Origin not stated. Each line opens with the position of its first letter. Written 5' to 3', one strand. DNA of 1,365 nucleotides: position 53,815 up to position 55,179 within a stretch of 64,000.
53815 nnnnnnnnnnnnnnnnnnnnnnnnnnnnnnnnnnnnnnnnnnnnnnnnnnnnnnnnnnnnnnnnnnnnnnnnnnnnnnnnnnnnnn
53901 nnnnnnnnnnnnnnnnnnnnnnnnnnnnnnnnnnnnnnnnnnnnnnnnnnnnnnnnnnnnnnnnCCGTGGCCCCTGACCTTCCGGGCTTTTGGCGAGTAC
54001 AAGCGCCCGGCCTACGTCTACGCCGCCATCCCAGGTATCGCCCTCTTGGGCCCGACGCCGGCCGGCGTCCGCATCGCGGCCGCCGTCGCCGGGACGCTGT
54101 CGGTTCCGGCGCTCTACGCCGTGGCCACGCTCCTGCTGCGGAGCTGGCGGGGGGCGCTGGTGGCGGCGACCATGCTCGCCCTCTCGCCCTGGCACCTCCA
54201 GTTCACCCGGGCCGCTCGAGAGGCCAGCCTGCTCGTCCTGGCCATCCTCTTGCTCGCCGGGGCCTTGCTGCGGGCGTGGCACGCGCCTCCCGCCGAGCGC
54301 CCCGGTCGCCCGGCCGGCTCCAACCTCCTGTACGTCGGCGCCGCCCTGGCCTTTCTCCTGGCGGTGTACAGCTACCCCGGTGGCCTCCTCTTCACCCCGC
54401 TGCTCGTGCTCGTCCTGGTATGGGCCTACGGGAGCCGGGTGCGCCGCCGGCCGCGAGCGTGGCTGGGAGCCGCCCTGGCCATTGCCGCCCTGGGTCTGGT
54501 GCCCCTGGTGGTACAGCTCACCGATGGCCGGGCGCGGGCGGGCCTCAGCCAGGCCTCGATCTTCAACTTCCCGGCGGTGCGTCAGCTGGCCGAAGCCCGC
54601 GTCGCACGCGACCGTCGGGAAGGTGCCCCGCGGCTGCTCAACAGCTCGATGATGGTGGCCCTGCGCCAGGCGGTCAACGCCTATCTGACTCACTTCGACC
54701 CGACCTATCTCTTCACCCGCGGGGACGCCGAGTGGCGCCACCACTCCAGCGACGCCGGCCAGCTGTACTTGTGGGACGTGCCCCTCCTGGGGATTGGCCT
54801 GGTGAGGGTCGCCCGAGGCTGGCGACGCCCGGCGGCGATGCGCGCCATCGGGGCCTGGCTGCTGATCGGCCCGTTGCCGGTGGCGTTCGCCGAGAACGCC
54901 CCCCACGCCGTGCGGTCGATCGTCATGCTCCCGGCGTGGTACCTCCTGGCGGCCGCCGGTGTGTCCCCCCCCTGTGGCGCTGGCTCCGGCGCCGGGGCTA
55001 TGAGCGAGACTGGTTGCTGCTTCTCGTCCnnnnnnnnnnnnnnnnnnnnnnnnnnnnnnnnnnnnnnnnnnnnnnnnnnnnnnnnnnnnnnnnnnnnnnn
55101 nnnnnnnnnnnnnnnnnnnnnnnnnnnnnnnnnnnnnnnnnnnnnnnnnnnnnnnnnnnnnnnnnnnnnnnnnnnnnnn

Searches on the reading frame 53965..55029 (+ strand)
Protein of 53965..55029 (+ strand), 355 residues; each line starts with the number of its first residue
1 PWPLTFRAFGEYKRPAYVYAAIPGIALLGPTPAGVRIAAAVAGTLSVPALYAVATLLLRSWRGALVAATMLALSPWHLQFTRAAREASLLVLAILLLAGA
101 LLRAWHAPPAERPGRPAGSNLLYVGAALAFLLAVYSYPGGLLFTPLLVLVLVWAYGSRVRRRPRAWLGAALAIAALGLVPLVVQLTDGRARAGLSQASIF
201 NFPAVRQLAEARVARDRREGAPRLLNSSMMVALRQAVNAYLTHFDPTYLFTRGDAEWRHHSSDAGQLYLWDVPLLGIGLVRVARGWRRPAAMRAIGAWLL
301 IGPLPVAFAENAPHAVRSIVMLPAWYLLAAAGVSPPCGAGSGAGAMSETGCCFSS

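Call 58: search_protein_families(library=pfam, proteins=[window:53965-55029:+], max_evalue=0.00001)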
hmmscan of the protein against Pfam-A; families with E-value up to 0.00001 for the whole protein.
window:53965-55029:+ (355 aa): 1 family
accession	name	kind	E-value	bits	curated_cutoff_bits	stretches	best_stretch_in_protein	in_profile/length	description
PF13231.12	PMT_2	-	2.2e-07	31.6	26.1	1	20-176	9-154/160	Dolichyl-phosphate-mannose-protein mannosyltransferase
